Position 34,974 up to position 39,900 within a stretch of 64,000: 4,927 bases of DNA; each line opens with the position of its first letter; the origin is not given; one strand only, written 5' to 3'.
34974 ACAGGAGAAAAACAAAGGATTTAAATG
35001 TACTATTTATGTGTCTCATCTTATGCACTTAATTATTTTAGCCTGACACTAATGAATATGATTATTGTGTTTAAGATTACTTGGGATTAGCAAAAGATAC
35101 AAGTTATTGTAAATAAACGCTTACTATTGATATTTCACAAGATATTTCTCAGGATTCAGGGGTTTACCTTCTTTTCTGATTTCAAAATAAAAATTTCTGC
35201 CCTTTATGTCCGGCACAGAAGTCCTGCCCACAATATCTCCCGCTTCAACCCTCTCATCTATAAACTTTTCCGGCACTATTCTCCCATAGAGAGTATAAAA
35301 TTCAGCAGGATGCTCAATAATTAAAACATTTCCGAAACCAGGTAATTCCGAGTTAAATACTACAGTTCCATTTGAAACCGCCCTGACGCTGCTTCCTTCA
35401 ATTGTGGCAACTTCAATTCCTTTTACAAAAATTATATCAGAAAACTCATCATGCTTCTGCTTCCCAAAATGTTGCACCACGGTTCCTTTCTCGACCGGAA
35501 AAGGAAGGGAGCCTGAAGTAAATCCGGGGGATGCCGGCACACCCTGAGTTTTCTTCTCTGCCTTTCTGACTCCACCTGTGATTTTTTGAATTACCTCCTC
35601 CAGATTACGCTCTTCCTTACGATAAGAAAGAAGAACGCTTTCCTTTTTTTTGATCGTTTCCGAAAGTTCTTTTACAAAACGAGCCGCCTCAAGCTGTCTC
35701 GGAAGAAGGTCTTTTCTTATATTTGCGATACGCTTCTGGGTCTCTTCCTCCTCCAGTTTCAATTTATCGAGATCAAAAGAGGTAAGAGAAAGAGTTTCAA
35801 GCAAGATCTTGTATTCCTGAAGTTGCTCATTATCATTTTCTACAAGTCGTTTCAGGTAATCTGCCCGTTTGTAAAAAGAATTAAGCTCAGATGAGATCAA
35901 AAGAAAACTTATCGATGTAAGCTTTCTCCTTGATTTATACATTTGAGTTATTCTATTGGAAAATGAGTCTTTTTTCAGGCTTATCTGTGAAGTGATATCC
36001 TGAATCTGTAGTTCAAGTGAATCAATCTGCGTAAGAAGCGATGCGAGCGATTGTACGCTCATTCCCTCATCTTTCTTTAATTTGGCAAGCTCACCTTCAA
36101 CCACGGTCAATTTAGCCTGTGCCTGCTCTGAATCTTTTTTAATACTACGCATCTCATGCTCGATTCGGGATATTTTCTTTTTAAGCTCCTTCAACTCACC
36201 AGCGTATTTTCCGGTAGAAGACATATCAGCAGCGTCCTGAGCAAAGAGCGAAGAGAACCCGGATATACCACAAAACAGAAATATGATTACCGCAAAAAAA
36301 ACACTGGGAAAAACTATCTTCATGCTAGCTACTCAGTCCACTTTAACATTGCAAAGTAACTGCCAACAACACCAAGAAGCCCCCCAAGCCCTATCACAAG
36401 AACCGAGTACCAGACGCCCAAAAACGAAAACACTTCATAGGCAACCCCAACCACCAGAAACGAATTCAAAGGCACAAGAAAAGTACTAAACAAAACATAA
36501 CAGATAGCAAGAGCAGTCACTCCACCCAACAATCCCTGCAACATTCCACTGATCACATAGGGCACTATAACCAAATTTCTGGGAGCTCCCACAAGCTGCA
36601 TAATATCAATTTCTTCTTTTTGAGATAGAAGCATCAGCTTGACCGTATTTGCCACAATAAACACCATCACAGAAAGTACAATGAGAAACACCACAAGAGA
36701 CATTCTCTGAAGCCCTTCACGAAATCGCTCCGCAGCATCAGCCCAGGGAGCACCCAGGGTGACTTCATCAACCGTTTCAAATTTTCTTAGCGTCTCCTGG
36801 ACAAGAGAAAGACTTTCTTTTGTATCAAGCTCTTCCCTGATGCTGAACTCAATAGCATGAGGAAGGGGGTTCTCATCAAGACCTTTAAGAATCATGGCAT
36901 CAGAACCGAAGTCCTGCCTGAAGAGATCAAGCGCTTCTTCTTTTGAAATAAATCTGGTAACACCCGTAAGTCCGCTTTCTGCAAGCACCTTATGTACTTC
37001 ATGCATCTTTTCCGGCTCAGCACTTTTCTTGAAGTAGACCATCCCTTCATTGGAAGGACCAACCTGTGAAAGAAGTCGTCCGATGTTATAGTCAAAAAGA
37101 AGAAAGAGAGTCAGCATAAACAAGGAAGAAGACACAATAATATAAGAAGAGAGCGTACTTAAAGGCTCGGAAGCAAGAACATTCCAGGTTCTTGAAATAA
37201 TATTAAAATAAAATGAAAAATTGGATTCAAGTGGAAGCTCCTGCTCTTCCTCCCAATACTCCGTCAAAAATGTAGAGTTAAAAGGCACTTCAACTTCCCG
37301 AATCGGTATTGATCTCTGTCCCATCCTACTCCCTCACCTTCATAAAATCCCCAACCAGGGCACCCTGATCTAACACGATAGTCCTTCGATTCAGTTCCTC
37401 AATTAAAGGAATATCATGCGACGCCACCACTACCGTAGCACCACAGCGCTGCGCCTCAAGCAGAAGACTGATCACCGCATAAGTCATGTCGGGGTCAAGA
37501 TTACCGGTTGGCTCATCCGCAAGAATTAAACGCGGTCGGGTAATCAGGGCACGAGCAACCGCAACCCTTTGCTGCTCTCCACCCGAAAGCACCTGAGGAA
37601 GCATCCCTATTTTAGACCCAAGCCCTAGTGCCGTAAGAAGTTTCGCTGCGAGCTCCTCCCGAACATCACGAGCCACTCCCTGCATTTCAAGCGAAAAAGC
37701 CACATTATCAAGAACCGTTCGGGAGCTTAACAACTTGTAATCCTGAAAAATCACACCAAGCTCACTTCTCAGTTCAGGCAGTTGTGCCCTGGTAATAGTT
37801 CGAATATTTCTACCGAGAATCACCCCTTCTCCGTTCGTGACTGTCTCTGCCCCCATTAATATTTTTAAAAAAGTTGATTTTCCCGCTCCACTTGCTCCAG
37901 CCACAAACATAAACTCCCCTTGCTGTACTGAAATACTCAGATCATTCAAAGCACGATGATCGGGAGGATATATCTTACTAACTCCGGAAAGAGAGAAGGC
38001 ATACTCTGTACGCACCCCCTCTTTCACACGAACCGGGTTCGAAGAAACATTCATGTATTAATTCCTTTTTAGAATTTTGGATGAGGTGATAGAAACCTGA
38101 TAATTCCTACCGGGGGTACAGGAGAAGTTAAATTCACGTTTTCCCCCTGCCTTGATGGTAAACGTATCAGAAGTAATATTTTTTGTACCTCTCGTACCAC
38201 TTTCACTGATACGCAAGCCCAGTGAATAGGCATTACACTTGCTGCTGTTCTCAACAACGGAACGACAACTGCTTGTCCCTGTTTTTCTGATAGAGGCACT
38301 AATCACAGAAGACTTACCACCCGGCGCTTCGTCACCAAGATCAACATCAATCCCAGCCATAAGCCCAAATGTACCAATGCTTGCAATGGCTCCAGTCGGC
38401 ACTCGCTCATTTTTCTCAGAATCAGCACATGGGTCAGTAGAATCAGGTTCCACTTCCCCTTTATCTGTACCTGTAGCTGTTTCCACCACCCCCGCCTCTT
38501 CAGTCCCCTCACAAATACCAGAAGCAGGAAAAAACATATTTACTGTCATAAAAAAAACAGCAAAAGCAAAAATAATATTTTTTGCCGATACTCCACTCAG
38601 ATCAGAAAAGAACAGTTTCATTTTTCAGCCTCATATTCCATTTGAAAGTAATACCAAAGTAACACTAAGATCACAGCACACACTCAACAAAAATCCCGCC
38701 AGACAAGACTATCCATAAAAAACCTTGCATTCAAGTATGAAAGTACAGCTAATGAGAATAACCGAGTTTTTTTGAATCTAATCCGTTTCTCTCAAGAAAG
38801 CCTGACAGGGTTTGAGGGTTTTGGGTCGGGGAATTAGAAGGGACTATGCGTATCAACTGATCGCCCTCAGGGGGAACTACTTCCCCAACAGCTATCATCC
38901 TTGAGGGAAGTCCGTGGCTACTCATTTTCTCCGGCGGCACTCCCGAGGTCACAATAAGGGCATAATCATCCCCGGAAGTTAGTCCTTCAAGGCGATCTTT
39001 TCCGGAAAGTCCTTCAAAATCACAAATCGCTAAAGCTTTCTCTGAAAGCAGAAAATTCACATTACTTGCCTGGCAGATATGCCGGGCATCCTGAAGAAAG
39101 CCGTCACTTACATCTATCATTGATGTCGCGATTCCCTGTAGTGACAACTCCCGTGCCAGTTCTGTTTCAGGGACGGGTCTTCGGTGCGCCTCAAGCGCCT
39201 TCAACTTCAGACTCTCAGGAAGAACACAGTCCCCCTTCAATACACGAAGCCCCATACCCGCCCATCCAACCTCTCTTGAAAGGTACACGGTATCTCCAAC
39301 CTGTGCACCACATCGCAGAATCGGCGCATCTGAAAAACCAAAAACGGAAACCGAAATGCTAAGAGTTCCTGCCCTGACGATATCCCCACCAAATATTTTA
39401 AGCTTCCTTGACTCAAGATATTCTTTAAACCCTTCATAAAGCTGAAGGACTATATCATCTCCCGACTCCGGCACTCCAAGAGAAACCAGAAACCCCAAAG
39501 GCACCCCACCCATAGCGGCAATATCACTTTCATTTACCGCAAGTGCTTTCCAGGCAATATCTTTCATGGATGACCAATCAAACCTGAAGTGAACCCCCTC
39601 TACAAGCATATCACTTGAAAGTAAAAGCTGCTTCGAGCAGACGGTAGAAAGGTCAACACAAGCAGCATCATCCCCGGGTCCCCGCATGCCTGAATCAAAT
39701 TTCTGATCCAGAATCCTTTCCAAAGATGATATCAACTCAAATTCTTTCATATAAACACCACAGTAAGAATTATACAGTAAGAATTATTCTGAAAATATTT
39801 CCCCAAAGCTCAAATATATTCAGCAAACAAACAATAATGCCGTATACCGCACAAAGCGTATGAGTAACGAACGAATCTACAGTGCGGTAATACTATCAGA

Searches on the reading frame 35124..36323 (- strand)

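Call 33: search_protein_families(library=pfam, proteins=[window:35124-36323:-], max_evalue=0.001)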
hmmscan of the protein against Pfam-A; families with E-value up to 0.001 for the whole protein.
window:35124-36323:- (399 aa): 2 families
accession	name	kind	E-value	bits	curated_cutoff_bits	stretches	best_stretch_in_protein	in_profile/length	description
PF01551.29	Peptidase_M23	-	9.2e-15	55.1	28.7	1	301-391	4-96/96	Peptidase family M23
PF24568.1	CC_PcsB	-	0.00012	22.4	27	1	107-172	1-66/75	Peptidoglycan hydrolase PcsB, coiled-coil domain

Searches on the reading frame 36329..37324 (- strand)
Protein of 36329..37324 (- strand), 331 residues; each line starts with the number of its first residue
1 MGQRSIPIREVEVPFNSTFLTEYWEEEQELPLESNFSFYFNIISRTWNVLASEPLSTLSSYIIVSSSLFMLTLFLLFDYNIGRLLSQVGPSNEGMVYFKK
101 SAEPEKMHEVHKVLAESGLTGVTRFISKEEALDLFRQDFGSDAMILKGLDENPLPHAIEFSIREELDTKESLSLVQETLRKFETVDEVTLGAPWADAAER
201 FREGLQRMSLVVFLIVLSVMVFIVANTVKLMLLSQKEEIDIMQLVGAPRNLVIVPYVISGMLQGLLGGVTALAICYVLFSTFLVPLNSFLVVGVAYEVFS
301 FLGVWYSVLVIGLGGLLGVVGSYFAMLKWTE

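Call 33: search_protein_families(library=pfam, proteins=[window:36329-37324:-], max_evalue=0.001)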
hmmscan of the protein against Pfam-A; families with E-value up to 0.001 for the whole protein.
window:36329-37324:- (331 aa): 2 families
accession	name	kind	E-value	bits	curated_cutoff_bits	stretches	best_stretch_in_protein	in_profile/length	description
PF18075.7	FtsX_ECD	-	2.1e-12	47.9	23.5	1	95-188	4-96/96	FtsX extracellular domain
PF02687.27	FtsX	-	4.4e-07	30.4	25.5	1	211-323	2-108/120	FtsX-like permease C-terminal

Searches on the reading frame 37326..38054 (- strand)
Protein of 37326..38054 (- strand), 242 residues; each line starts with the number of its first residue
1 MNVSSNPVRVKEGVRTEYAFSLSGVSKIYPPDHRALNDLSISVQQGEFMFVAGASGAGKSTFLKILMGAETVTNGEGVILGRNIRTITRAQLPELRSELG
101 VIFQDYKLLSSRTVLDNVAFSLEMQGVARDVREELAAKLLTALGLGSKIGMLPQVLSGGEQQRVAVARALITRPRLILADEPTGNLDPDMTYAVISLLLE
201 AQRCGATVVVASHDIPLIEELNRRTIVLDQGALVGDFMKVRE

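Call 33: search_protein_families(library=pfam, proteins=[window:37326-38054:-], max_evalue=0.001)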
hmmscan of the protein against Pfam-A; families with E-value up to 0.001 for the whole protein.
window:37326-38054:- (242 aa): 4 families
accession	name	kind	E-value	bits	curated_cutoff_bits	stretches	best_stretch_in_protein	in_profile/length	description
PF00005.33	ABC_tran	-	1.5e-30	107.1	25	1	36-183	1-136/137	ABC transporter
PF13304.12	AAA_21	-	4.4e-09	37.3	27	1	105-218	208-302/304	AAA domain, putative AbiEii toxin, Type IV TA system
PF02463.25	SMC_N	-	0.00074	19.5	40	0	45-223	23-207/220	RecF/RecN/SMC N terminal domain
PF03193.22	RsgA_GTPase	-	0.00081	19.7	30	0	32-74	93-134/174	RsgA GTPase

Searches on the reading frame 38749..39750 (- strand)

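Call 34: search_protein_families(library=pfam, proteins=[window:38749-39750:-], max_evalue=0.001)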
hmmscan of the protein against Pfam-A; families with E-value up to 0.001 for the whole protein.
window:38749-39750:- (333 aa): 1 family
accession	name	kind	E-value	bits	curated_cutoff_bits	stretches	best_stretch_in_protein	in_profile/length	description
PF00586.29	AIRS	-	4e-23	82.4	24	1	26-138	1-110/112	AIR synthase related protein, N-terminal domain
